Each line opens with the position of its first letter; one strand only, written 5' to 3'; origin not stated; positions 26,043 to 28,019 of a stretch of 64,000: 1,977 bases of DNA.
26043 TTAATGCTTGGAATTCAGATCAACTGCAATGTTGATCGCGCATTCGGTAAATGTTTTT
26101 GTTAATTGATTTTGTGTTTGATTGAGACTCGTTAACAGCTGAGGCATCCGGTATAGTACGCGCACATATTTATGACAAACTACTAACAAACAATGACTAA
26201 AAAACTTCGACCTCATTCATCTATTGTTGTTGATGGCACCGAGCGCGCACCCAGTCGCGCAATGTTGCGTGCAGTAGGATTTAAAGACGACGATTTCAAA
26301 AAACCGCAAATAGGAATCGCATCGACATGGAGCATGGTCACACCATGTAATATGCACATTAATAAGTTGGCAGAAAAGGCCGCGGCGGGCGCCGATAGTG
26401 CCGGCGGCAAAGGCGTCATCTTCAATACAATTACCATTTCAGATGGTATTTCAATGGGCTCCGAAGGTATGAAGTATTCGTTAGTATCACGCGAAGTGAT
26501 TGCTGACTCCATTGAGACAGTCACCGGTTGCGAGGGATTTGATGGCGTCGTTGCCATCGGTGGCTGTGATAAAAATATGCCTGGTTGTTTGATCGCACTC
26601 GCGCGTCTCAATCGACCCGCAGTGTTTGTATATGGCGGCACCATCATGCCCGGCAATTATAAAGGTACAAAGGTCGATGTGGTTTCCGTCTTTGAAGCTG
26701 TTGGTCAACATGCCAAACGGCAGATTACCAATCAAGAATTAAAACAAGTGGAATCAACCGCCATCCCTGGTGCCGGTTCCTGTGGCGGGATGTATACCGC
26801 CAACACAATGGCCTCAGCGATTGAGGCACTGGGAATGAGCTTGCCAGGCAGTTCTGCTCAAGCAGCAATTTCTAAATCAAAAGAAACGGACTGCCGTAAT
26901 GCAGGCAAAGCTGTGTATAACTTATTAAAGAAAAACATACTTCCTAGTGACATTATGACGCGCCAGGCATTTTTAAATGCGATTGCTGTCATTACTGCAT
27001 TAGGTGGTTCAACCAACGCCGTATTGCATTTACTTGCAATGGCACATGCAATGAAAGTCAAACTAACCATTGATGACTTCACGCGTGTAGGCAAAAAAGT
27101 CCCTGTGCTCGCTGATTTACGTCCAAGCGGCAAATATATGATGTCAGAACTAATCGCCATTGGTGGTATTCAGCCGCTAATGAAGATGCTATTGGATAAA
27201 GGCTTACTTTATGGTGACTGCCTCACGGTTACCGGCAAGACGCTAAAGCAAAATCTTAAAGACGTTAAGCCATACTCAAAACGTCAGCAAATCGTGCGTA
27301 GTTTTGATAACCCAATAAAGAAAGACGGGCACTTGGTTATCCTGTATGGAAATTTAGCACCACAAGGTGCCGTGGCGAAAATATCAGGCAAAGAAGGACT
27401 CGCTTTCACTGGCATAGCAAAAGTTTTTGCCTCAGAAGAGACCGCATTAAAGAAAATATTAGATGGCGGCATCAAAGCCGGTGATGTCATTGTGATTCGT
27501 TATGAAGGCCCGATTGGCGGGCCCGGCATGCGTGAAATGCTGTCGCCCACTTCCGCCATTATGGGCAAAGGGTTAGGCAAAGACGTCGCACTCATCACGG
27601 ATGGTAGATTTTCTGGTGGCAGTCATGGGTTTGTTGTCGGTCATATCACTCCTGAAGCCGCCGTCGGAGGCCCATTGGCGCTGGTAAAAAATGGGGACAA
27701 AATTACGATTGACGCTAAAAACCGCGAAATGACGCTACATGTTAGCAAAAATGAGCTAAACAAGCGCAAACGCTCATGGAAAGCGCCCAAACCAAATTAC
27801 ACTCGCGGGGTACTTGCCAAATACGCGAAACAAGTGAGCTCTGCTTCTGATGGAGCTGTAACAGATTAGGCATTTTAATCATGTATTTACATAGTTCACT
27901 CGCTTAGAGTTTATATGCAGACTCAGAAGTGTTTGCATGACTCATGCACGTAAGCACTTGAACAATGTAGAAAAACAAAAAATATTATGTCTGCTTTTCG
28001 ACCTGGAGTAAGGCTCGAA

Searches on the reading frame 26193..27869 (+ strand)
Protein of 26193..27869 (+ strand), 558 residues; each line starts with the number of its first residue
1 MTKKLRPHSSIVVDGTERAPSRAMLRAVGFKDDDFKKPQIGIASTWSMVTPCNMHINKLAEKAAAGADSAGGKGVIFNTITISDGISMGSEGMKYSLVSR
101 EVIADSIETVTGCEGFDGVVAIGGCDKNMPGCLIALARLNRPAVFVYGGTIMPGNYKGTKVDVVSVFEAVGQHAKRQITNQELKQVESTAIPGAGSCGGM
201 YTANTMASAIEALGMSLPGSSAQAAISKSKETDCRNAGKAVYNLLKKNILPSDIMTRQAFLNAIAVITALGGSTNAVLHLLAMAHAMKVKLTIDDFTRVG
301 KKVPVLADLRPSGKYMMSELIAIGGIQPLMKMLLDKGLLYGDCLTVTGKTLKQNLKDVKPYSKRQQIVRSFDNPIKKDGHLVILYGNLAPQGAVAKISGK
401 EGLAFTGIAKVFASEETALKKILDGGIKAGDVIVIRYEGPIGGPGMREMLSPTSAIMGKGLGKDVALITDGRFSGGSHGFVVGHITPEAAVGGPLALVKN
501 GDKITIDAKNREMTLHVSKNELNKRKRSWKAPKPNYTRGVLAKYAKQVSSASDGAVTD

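Call 87: find_homologous_proteins(query=window:26193-27869:+, max_evalue=1e-100)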
Query window:26193-27869:+ (558 aa): 8000 proteins with E <= 1e-100 among 8000 candidates; the best 120 are listed.
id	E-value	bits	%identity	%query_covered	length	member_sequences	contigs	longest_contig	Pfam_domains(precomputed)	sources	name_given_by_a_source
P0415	0.0e+0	1170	94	100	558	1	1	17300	PF24877.2,PF00920.28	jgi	-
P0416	0.0e+0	1169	94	100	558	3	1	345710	PF24877.2,PF00920.28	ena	-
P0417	0.0e+0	1168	94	100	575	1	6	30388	PF24877.2,PF00920.28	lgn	-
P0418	0.0e+0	1166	94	100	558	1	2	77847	PF24877.2,PF00920.28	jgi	-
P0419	0.0e+0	1165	94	100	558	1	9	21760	PF24877.2,PF00920.28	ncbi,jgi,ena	-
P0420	0.0e+0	1163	94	100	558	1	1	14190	PF24877.2,PF00920.28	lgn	-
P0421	0.0e+0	1159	93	100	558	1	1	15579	PF24877.2,PF00920.28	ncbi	-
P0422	0.0e+0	1154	93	100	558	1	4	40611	PF24877.2,PF00920.28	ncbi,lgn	-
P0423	0.0e+0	1153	94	100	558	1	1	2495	PF24877.2,PF00920.28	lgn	-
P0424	0.0e+0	1150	93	100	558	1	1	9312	PF24877.2,PF00920.28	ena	-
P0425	0.0e+0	1150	93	100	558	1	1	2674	PF24877.2,PF00920.28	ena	-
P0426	0.0e+0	1148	93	100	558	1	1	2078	PF24877.2,PF00920.28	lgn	-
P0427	0.0e+0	1148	93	100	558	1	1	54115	PF24877.2,PF00920.28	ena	-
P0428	0.0e+0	1148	93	100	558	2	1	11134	PF24877.2,PF00920.28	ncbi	-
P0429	0.0e+0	1145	93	100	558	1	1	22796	PF24877.2,PF00920.28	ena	-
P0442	0.0e+0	1130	91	100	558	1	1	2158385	PF24877.2,PF00920.28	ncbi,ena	-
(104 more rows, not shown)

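Call 88: find_encoding_contigs(protein=P0442, flank=10000, max_places=1)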
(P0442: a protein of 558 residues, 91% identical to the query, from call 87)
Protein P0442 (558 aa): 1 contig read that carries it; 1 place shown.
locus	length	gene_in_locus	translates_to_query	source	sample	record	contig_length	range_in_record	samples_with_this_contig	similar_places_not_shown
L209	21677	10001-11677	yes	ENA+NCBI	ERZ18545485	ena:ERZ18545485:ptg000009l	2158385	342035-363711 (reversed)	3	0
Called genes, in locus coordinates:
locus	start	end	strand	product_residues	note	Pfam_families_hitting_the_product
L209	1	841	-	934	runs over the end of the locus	PF03710:GlnE, PF08335:GlnD_UR_UTase, PF03710:GlnE, PF08335:GlnD_UR_UTase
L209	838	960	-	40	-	-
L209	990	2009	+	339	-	PF01547:SBP_bac_1, PF13531:SBP_bac_11, PF13416:SBP_bac_8, PF13343:SBP_bac_6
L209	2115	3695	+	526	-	PF00528:BPD_transp_1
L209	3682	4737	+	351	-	PF02463:SMC_N (weak), PF00005:ABC_tran, PF00004:AAA (faint), PF13304:AAA_21 (weak), PF08402:TOBE_2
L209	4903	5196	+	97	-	PF20332:DUF6627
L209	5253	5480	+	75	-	PF13529:Peptidase_C39_2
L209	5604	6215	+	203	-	PF13432:TPR_16 (faint)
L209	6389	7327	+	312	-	PF12760:Zn_ribbon_IS1595, PF12762:DDE_Tnp_IS1595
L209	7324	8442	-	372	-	PF01555:N6_N4_Mtase, PF01844:HNH, PF13395:HNH_4 (faint), PF14279:HNH_5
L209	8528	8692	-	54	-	-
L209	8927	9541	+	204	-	PF00719:Pyrophosphatase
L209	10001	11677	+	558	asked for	PF00920:ILVD_EDD_N, PF24877:ILV_EDD_C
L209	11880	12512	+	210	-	PF01812:5-FTHF_cyc-lig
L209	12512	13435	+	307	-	PF01913:FTR, PF02741:FTR_C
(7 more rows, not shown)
